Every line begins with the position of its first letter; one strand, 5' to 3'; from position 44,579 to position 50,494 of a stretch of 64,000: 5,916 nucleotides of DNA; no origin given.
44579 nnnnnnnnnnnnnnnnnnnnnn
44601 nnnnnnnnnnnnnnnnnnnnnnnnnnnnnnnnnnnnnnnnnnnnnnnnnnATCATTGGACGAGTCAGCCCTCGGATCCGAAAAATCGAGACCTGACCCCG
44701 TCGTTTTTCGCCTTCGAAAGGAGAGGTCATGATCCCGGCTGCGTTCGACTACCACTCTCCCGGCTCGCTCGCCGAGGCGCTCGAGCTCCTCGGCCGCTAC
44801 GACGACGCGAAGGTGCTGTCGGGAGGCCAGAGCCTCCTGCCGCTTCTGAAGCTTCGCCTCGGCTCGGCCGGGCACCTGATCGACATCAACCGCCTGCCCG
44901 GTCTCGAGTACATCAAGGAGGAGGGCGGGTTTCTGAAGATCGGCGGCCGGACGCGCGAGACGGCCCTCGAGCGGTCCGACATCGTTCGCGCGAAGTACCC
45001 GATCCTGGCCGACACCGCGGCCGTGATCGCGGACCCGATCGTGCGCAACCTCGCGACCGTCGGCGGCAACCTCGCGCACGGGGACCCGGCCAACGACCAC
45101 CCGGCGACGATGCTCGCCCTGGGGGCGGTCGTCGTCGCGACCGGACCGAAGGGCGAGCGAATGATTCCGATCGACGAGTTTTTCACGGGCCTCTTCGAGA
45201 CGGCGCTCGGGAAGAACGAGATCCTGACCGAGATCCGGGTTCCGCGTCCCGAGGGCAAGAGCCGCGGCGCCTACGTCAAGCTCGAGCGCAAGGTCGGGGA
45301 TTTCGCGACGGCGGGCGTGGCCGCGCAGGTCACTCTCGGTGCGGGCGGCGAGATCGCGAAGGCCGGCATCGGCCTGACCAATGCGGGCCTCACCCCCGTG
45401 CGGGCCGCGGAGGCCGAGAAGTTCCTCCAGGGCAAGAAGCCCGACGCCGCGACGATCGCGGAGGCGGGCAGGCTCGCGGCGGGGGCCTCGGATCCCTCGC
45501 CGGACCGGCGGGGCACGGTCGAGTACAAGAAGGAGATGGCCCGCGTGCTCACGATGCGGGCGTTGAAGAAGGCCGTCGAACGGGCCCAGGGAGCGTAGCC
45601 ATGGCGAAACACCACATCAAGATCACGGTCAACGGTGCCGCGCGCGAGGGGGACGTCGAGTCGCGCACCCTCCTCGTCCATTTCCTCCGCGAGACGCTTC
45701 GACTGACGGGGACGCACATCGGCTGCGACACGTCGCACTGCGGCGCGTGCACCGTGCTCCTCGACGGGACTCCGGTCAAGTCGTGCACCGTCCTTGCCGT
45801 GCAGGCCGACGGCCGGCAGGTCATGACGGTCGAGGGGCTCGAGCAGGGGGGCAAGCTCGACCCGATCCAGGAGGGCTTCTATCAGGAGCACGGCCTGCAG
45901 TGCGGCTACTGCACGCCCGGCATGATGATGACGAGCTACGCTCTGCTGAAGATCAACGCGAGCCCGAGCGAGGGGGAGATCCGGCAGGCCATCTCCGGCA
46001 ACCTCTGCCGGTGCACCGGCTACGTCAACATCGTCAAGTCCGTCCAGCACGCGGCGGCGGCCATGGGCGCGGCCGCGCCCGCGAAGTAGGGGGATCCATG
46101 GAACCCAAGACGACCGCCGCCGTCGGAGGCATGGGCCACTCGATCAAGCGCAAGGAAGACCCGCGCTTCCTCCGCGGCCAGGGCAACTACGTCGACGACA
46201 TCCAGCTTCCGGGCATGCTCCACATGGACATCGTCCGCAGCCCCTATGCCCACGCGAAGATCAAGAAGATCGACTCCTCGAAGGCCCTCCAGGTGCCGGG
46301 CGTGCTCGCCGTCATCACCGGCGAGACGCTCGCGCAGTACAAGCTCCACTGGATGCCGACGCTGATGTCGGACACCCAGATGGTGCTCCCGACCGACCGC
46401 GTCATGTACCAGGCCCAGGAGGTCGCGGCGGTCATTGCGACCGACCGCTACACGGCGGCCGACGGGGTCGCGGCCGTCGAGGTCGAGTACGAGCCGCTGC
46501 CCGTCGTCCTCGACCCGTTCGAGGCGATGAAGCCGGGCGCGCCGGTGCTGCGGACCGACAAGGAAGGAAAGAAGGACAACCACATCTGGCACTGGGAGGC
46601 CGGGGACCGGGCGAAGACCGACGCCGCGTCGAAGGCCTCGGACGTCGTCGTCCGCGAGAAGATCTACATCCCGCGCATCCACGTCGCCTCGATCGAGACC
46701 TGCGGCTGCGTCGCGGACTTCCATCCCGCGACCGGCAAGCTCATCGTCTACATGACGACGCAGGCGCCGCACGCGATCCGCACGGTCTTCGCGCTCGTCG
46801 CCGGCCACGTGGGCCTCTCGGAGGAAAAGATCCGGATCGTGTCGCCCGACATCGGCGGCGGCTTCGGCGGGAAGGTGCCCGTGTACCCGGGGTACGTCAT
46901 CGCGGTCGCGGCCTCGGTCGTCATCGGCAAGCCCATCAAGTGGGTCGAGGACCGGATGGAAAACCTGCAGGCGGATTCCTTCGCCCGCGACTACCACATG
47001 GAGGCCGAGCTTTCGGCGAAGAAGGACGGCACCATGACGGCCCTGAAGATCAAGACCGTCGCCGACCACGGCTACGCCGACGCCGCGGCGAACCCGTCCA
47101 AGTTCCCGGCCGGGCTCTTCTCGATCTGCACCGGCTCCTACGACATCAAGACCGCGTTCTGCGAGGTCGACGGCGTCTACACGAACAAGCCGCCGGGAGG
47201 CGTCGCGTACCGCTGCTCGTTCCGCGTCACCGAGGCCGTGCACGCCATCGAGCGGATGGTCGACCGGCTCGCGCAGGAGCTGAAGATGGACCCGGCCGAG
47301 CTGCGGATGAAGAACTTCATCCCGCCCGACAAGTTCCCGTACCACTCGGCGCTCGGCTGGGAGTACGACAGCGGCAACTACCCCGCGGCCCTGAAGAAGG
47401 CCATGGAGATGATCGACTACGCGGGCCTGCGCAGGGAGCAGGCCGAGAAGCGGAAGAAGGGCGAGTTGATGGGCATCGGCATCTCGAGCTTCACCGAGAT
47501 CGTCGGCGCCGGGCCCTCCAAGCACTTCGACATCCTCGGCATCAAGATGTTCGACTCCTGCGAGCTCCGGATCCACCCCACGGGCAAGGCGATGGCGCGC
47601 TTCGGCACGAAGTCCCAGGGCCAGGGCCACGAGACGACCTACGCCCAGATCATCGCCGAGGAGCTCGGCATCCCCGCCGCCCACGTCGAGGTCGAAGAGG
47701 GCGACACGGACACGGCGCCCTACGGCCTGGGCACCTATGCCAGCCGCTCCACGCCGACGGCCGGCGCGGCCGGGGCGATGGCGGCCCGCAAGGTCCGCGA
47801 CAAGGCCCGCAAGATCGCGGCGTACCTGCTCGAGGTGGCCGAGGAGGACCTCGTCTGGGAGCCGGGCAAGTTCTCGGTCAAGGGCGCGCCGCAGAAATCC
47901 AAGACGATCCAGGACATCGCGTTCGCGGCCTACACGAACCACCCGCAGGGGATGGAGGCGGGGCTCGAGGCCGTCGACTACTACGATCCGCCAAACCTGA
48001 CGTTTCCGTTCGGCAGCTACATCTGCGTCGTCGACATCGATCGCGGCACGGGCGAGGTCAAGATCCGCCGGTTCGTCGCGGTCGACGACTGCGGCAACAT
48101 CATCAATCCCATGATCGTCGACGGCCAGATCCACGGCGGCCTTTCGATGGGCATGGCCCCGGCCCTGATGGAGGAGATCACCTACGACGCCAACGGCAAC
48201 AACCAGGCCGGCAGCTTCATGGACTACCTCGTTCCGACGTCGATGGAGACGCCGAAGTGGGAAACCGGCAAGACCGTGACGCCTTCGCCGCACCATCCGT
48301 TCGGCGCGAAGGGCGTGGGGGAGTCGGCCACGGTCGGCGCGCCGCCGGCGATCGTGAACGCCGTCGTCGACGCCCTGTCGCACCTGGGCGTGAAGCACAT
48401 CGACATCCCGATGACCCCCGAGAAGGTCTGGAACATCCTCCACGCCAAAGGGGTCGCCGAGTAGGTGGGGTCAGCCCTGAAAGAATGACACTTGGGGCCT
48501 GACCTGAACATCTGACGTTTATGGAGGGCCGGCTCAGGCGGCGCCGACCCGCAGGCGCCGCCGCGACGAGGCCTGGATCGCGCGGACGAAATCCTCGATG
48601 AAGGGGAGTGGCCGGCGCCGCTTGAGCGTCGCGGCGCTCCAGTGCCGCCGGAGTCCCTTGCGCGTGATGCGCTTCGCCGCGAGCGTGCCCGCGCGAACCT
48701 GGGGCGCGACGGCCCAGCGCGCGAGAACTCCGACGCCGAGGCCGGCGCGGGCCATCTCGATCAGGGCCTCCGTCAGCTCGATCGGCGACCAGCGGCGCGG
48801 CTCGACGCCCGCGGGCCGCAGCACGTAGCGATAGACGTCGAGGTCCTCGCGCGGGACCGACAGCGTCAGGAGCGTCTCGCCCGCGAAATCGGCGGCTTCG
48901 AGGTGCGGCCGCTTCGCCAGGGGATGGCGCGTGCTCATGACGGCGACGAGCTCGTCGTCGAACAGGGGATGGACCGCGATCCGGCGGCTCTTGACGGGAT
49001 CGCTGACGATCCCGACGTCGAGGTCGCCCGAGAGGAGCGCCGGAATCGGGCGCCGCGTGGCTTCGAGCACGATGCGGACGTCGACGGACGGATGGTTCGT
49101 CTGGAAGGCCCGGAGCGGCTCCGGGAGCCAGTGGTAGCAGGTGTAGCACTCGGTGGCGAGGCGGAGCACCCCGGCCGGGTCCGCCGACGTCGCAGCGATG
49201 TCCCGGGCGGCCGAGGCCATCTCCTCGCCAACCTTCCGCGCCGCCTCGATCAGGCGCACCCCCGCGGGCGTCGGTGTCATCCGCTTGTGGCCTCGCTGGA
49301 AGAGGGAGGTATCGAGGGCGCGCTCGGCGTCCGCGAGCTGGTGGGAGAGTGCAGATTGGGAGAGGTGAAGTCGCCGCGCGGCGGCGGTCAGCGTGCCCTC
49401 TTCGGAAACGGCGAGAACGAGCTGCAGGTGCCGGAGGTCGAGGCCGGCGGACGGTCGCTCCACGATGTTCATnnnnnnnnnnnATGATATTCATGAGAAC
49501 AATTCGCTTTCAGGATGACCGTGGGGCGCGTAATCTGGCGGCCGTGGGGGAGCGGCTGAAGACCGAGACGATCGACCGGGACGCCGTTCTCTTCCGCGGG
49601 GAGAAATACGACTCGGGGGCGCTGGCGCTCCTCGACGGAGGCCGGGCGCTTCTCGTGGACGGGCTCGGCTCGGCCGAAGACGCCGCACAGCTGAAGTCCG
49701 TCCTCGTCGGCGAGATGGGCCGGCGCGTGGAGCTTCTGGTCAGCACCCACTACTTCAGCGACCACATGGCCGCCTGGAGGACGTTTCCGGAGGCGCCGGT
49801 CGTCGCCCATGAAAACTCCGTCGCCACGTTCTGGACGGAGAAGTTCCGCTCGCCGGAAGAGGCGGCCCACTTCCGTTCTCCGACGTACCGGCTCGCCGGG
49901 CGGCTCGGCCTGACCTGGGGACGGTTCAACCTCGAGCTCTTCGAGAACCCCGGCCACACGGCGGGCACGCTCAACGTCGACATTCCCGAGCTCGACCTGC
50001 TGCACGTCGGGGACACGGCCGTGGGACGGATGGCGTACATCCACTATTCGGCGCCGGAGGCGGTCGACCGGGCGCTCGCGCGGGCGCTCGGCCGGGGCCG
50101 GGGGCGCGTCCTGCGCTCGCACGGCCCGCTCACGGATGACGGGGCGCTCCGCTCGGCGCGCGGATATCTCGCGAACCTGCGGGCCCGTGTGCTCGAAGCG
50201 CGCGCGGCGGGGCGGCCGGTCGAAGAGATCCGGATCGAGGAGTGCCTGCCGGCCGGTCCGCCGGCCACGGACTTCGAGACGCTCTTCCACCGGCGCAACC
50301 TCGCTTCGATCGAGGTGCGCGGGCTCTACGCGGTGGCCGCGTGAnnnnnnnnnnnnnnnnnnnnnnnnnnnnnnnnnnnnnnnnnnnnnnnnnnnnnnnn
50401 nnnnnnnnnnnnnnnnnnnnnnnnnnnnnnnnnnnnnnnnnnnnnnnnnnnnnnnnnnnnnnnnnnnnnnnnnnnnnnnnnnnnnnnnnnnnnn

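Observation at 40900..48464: Complete form I aerobic CO dehydrogenase locus with maturation genes placed upstream of coxMSL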

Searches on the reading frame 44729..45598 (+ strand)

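Call 4: search_protein_families(library=pfam, proteins=[window:44729-45598:+])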
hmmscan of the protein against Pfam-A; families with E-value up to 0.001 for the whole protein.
window:44729-45598:+ (289 aa): 2 families
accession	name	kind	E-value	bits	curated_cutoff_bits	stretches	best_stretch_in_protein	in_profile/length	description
PF00941.27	FAD_binding_5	-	1.1e-49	169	27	1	5-174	2-170/170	FAD binding domain in molybdopterin dehydrogenase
PF03450.22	CO_deh_flav_C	-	9.6e-24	83.9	25.5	1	181-281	2-101/102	CO dehydrogenase flavoprotein C-terminal domain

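Call 5: search_protein_families(library=ncbifam, proteins=[window:44729-45598:+])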
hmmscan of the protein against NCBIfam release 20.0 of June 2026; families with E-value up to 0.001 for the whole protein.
window:44729-45598:+ (289 aa): 8 families
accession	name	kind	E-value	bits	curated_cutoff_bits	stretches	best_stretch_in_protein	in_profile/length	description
NF041019.1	glyceraldDH_beta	equivalog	8.5e-86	287.6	350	1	1-281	1-279/280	glyceraldehyde dehydrogenase subunit beta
NF043083.1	XdhB_XDHase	equivalog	3.1e-51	174.2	310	1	7-287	6-288/289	xanthine dehydrogenase subunit XdhB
NF007427.0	PRK09971.1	equivalog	6.7e-51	173.2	287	1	8-288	7-289/292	xanthine dehydrogenase FAD-binding subunit XdhB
TIGR03195.1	4hydrxCoA_B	equivalog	6.7e-34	117.5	404.55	2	5-116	4-115/321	4-hydroxybenzoyl-CoA reductase subunit beta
TIGR02963.1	xanthine_xdhA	equivalog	2.8e-33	115.3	467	1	9-278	196-464/468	xanthine dehydrogenase small subunit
TIGR03199.1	pucC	equivalog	1.5e-18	67.1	306.05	1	11-268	1-255/264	xanthine dehydrogenase subunit C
TIGR03312.1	Se_sel_red_FAD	hypoth_equivalog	5.3e-12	45.5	241.5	1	8-277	4-245/257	molybdopterin-dependent oxidoreductase FAD-binding subunit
TIGR02969.1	mam_aldehyde_ox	subfamily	3.2e-05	21.6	1912.3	1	9-269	240-513/1330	aldehyde oxidase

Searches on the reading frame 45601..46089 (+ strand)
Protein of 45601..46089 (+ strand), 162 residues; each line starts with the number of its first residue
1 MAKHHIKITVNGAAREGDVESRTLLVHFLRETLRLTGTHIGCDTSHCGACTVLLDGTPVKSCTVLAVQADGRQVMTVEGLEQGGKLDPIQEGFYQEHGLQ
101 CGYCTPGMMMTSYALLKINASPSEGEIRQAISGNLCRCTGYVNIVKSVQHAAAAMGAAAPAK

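Call 4: search_protein_families(library=pfam, proteins=[window:45601-46089:+])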
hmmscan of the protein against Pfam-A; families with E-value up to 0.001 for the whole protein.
window:45601-46089:+ (162 aa): 3 families
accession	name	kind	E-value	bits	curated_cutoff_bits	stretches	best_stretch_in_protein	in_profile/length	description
PF01799.25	Fer2_2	-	2.7e-31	108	30.3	1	76-149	1-75/75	[2Fe-2S] binding domain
PF00111.32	Fer2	-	1.9e-05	25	21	1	8-62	1-55/77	2Fe-2S iron-sulfur cluster binding domain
PF13085.11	Fer2_3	-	7.4e-05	23.2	27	1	41-81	51-90/107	2Fe-2S iron-sulfur cluster binding domain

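Call 5: search_protein_families(library=ncbifam, proteins=[window:45601-46089:+])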
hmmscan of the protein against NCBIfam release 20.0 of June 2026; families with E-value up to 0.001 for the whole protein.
window:45601-46089:+ (162 aa): 11 families
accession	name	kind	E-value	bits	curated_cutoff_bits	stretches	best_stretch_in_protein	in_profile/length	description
NF041020.1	glyceraldDH_gamma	equivalog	2.8e-73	244.9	290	1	3-155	10-162/164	glyceraldehyde dehydrogenase subunit gamma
TIGR03193.1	4hydroxCoAred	equivalog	3.1e-57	192.6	257.8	1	7-152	3-148/148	4-hydroxybenzoyl-CoA reductase subunit gamma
NF043084.2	XdhC_XDHase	equivalog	5.9e-51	171.9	217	1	5-151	2-149/151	xanthine dehydrogenase subunit XdhC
TIGR03198.1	pucE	equivalog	1.4e-49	167.4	254.3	1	3-152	1-149/151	xanthine dehydrogenase subunit E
NF045668.1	pterin_aldehy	equivalog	3.1e-43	148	1100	1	7-155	4-155/905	molybdopterin-dependent aldehyde oxidoreductase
NF008514.0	PRK11433.1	equivalog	3.4e-42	144.4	322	1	4-153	51-215/218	aldehyde dehydrogenase iron-sulfur subunit PaoA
TIGR03311.1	Se_dep_XDH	equivalog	1.2e-41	142.7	830.45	1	7-155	2-147/848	selenium-dependent xanthine dehydrogenase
NF007387.0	PRK09908.1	equivalog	1.9e-40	137.9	212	1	5-151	8-155/159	xanthine dehydrogenase iron sulfur-binding subunit XdhC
TIGR02963.1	xanthine_xdhA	equivalog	9.9e-40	136.5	467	1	15-153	11-159/468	xanthine dehydrogenase small subunit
TIGR02969.1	mam_aldehyde_ox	subfamily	2e-30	105.1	1912.3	1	10-151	7-160/1330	aldehyde oxidase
TIGR03313.1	Se_sel_red_Mo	hypoth_equivalog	1.1e-09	36.6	1101.9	1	45-153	38-146/951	molybdopterin-dependent oxidoreductase Mo/Fe-S-binding subunit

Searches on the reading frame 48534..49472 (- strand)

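Call 4: search_protein_families(library=pfam, proteins=[window:48534-49472:-])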
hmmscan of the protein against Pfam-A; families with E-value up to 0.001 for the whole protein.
window:48534-49472:- (312 aa): 2 families
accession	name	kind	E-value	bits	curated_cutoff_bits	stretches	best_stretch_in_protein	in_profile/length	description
PF03466.25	LysR_substrate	-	5e-44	150.6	28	1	98-301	3-206/209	LysR substrate binding domain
PF00126.33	HTH_1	-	8.3e-20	71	26.6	1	13-71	1-59/60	Bacterial regulatory helix-turn-helix protein, lysR family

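Call 5: search_protein_families(library=ncbifam, proteins=[window:48534-49472:-])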
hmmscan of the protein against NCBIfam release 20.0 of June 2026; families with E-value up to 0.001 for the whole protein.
window:48534-49472:- (312 aa): 51 families (the best 25 are shown)
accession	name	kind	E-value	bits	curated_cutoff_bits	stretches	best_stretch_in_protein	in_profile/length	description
NF011950.0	PRK15421.1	equivalog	2.2e-46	159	382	1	12-300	3-286/317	HTH-type transcriptional regulator MetR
TIGR03339.1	phn_lysR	subfamily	2.9e-35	121.9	341.1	1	19-297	5-277/279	aminoethylphosphonate catabolism associated LysR family transcriptional regulator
NF040786.1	LysR_Sec_metab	equivalog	1.5e-34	119.3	250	1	11-301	1-296/298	selenium metabolism-associated LysR family transcriptional regulator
NF008416.0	PRK11242.1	equivalog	1.4e-32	113.2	277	1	13-251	3-242/300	transcriptional regulator CynR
NF053705.1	TransRegGltCGpos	equivalog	4.6e-31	108.1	350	1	12-296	2-286/300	glutamate biosynthesis transcriptional regulator GltC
NF040889.1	trans_reg_YeiE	equivalog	2.8e-30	105.5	480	1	12-277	4-264/288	DNA-binding transcriptional regulator YeiE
NF045775.1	acetoin_reg_AlsR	exception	1.6e-29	103.3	430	1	12-299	2-288/290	acetoin biosynthesis transcriptional regulator AlsR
NF045990.1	TransRegCbbRRhodb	equivalog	3.3e-29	101.9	450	1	11-301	6-298/304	LysR family regulator CbbR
NF052633.1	LysR_TF_PsrA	exception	4.1e-26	91.6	540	1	11-272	5-265/297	L-proline-binding transcription factor PsrA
NF008352.0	PRK11139.1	subfamily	1.2e-25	90.2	288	1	28-267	23-256/305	transcriptional regulator GcvA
NF007385.0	PRK09906.1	equivalog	2.7e-25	89.1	356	1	12-202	2-191/296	DNA-binding transcriptional regulator HcaR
NF047520.1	trans_act_CidR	equivalog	2.7e-25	89.1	415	1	11-253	1-243/292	cidABC operon transcriptional activator CidR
NF008239.0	PRK11013.1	equivalog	7.6e-25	87.6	288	1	11-252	4-245/309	LysR family transcriptional regulator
NF047711.1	PutUtilRegPtrR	equivalog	3.1e-24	85.6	400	1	11-250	1-234/283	putrescine utilization regulator PtrR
NF007439.0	PRK09986.1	equivalog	2.6e-23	82.8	290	1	11-251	7-250/296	LysR family transcriptional regulator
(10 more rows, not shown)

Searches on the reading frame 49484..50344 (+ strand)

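Call 4: search_protein_families(library=pfam, proteins=[window:49484-50344:+])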
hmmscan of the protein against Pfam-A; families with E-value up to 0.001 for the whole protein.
window:49484-50344:+ (286 aa): 1 family
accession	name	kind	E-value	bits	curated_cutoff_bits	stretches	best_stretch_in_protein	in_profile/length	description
PF00753.33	Lactamase_B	-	3.3e-11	43.9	22.7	1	51-180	13-152/196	Metallo-beta-lactamase superfamily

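Call 5: search_protein_families(library=ncbifam, proteins=[window:49484-50344:+])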
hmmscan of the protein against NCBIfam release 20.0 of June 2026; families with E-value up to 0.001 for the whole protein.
window:49484-50344:+ (286 aa): 4 families
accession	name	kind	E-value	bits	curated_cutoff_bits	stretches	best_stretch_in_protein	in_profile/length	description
NF033088.2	bla_subclass_B1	equivalog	4.4e-07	29.8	200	1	37-176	24-157/217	subclass B1 metallo-beta-lactamase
NF012229.1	bla_class_B_core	domain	7.2e-07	29.5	100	1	42-165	12-136/139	metallo-beta-lactamase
TIGR04558.1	SoxH_rel_PQQ_1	hypoth_equivalog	2.4e-06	26.8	300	1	56-249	46-250/285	quinoprotein relay system zinc metallohydrolase 1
NF000259.2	blaNDM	exception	0.00063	19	580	0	44-118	75-149/270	NDM family subclass B1 metallo-beta-lactamase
